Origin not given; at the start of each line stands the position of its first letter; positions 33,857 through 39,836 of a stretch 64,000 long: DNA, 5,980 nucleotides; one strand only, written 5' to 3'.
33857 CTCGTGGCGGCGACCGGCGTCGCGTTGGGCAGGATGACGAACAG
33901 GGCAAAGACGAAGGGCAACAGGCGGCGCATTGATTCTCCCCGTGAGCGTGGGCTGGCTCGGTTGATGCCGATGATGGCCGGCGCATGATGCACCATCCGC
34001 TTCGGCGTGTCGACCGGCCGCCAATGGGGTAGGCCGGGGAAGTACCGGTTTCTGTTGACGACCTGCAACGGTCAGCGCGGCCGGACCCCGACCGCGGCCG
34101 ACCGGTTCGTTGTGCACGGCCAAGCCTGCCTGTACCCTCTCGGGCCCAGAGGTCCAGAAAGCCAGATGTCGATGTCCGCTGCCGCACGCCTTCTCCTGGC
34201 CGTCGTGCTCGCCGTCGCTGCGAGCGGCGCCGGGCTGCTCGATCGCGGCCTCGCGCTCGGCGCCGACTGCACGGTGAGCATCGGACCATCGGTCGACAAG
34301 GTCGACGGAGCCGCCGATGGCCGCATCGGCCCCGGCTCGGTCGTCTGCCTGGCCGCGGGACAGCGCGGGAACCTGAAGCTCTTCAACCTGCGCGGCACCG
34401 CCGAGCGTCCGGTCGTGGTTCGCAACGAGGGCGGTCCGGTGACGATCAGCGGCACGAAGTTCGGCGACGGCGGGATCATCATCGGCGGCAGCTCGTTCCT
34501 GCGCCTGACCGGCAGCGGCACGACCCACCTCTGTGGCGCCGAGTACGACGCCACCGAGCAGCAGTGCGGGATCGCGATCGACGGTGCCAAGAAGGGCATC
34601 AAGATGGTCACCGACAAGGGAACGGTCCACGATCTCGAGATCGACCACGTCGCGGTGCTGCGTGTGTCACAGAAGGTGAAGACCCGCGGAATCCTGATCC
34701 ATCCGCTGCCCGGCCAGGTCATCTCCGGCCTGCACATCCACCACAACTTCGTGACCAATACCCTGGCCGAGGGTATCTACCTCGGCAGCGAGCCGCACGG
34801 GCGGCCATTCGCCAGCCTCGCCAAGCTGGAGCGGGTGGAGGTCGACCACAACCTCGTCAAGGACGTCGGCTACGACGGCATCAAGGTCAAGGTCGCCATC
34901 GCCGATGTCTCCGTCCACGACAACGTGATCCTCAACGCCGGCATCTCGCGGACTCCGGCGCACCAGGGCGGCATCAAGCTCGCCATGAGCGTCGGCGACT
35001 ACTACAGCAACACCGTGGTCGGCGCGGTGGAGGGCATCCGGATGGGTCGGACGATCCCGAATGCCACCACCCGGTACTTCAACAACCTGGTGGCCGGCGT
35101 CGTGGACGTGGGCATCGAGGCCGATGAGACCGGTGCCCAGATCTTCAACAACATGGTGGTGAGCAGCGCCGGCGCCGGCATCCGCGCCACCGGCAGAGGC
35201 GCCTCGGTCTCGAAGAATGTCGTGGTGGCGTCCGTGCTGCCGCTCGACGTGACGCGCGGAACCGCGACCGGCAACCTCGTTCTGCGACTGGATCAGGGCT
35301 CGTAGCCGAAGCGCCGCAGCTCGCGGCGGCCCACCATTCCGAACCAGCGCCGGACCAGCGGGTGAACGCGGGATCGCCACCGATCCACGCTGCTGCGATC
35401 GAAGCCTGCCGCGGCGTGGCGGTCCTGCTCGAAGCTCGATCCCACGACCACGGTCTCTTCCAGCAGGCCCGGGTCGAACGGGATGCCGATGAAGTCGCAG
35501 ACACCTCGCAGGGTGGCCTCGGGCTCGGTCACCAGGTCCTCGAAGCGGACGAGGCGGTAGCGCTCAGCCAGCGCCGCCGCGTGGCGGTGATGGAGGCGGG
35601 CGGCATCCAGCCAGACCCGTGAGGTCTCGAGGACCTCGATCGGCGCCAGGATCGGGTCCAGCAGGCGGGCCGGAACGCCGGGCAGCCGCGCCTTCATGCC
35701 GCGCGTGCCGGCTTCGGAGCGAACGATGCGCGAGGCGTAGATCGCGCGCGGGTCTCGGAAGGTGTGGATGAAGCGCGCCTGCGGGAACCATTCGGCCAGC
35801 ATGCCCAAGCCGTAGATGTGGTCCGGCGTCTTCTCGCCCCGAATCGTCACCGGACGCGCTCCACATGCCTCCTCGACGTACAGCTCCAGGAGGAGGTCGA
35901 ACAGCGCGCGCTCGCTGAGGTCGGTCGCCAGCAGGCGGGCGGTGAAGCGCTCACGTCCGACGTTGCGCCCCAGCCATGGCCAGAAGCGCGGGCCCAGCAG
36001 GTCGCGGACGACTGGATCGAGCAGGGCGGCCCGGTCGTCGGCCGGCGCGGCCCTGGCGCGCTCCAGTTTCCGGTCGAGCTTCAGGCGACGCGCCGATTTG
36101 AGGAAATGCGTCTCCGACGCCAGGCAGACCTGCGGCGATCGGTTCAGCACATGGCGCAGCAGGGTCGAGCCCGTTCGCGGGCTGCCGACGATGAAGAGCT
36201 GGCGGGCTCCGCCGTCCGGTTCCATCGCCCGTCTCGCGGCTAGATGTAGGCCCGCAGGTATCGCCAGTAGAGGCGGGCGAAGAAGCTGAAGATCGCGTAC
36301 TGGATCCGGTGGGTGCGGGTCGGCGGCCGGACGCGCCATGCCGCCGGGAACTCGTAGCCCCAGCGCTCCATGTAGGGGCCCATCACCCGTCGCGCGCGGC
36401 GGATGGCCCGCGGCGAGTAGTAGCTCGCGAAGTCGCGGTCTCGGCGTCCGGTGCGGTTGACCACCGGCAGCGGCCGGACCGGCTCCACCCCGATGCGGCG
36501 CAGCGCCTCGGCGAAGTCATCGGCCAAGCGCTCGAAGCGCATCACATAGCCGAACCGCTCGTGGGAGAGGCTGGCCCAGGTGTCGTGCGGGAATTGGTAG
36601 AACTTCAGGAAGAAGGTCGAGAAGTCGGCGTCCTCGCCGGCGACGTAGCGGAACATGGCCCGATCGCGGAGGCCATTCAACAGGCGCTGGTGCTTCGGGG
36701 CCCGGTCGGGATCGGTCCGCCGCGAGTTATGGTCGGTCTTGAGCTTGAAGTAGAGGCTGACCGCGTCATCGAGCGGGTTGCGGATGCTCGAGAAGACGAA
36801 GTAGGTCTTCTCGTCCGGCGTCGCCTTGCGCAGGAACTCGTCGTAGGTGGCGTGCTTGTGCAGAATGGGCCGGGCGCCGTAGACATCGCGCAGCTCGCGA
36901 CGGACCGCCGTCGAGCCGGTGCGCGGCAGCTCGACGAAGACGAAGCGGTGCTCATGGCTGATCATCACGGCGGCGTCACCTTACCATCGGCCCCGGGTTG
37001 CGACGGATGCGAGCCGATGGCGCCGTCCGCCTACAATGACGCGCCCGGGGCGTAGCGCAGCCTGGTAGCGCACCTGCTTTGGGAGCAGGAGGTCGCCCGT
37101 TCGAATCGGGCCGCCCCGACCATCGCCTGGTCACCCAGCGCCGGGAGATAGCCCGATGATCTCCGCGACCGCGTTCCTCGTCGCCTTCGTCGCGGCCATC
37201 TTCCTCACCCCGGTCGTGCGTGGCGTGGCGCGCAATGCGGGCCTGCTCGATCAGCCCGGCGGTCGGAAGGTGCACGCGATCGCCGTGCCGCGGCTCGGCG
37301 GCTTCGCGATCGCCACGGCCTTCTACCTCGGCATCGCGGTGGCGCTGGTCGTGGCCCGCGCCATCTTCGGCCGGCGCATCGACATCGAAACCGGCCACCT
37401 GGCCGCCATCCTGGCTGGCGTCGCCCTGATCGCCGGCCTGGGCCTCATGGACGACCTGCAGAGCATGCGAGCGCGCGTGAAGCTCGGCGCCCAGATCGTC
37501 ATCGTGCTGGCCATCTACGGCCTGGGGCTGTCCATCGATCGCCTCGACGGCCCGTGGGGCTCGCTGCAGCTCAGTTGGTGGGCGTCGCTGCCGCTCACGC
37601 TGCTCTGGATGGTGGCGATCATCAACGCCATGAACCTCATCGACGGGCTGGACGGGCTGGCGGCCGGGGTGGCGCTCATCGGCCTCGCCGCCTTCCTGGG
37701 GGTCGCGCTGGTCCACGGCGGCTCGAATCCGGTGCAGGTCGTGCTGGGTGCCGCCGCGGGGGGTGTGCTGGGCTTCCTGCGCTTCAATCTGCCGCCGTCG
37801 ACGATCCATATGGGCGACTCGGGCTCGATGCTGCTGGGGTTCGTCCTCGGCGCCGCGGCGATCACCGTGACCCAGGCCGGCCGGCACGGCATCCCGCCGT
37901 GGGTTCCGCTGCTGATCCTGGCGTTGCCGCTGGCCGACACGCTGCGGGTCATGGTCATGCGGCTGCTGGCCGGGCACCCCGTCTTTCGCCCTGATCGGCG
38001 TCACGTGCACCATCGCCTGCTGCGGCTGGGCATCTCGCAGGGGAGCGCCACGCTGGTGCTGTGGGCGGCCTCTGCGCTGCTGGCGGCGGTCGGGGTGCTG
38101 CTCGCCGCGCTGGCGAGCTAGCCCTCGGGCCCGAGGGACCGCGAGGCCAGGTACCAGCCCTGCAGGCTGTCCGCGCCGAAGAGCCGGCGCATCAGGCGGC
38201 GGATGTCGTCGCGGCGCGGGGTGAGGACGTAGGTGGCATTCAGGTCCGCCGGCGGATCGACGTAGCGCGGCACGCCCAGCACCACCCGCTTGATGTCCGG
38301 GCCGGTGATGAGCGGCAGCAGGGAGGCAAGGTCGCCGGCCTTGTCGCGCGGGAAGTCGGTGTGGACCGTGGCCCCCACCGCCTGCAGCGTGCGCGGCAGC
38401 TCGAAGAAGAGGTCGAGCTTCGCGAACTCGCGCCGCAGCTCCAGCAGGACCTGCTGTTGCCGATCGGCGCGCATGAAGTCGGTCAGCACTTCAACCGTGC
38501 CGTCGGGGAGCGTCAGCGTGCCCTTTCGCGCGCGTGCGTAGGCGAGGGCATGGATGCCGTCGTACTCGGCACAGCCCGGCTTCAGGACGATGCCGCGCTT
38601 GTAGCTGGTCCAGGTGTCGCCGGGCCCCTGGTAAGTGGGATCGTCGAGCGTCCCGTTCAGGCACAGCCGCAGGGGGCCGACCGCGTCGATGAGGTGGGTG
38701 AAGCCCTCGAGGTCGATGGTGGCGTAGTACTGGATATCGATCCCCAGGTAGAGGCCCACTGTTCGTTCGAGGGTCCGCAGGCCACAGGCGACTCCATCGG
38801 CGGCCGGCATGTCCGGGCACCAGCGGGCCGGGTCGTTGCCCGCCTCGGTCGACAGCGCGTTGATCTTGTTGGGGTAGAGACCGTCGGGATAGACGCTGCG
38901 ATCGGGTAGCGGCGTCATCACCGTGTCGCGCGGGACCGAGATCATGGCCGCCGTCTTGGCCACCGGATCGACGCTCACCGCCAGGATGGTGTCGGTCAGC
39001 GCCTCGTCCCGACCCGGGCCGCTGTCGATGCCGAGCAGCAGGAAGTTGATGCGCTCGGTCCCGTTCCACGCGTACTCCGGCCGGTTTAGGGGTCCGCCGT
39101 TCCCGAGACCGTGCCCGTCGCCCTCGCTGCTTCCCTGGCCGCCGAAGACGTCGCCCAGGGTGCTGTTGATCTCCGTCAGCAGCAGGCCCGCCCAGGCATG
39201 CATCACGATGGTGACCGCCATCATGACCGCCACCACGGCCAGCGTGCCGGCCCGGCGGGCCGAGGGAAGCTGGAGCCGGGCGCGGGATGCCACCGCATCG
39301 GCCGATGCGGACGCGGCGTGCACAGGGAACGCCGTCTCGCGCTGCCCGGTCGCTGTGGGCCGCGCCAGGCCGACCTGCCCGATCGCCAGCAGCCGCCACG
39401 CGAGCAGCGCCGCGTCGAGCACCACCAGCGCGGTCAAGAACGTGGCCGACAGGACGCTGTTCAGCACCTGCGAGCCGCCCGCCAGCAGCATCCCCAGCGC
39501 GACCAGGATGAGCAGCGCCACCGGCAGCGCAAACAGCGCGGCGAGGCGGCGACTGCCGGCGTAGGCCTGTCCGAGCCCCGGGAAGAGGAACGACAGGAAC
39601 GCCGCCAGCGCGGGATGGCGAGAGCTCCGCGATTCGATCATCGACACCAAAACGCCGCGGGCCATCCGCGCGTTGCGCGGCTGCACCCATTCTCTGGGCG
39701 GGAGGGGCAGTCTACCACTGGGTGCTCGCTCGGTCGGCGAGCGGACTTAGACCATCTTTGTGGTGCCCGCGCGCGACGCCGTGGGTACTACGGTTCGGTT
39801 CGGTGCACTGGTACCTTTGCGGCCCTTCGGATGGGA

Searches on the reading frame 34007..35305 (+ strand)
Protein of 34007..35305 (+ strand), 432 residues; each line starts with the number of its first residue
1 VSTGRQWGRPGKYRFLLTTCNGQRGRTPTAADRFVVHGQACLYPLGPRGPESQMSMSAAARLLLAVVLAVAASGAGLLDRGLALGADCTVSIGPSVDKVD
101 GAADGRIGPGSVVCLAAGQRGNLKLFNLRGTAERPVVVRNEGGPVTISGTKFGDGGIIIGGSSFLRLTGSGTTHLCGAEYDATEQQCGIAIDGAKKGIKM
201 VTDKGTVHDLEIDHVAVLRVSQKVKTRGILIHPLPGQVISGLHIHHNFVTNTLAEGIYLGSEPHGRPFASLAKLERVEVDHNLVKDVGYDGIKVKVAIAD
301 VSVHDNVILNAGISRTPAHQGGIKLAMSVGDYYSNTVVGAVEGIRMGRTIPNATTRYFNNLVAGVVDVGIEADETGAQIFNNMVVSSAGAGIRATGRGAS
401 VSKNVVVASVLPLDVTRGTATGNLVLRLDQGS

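Call 16: search_protein_families(library=pfam, proteins=[window:34007-35305:+], max_evalue=0.0001)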
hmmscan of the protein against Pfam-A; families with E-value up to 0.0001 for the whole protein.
window:34007-35305:+ (432 aa): 1 family
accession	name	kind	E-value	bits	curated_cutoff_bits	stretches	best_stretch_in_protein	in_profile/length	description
PF13229.12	Beta_helix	-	4.5e-06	26.8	25.9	0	242-405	11-157/158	Right handed beta helix region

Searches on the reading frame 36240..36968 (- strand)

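Call 16: search_protein_families(library=pfam, proteins=[window:36240-36968:-], max_evalue=0.0001)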
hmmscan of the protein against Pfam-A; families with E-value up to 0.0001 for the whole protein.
window:36240-36968:- (242 aa): 1 family
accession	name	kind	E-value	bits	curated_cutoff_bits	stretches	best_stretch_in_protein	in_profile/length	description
PF03567.20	Sulfotransfer_2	-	1.2e-05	26.1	22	1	2-171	4-205/252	Sulfotransferase family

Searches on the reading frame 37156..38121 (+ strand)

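Call 16: search_protein_families(library=pfam, proteins=[window:37156-38121:+], max_evalue=0.0001)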
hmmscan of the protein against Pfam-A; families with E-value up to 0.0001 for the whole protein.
window:37156-38121:+ (321 aa): 1 family
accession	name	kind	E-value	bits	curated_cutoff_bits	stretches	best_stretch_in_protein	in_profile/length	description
PF00953.26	Glycos_transf_4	-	2.6e-39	135.2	27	1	83-238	2-159/160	Glycosyl transferase family 4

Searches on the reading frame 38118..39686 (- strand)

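Call 16: search_protein_families(library=pfam, proteins=[window:38118-39686:-], max_evalue=0.0001)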
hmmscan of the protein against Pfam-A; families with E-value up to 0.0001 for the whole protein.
window:38118-39686:- (522 aa): 1 family
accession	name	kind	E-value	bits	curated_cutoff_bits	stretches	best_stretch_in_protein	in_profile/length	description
PF03816.19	LytR_cpsA_psr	-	2.4e-23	83.4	24.6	1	231-420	2-147/150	LytR_cpsA_psr family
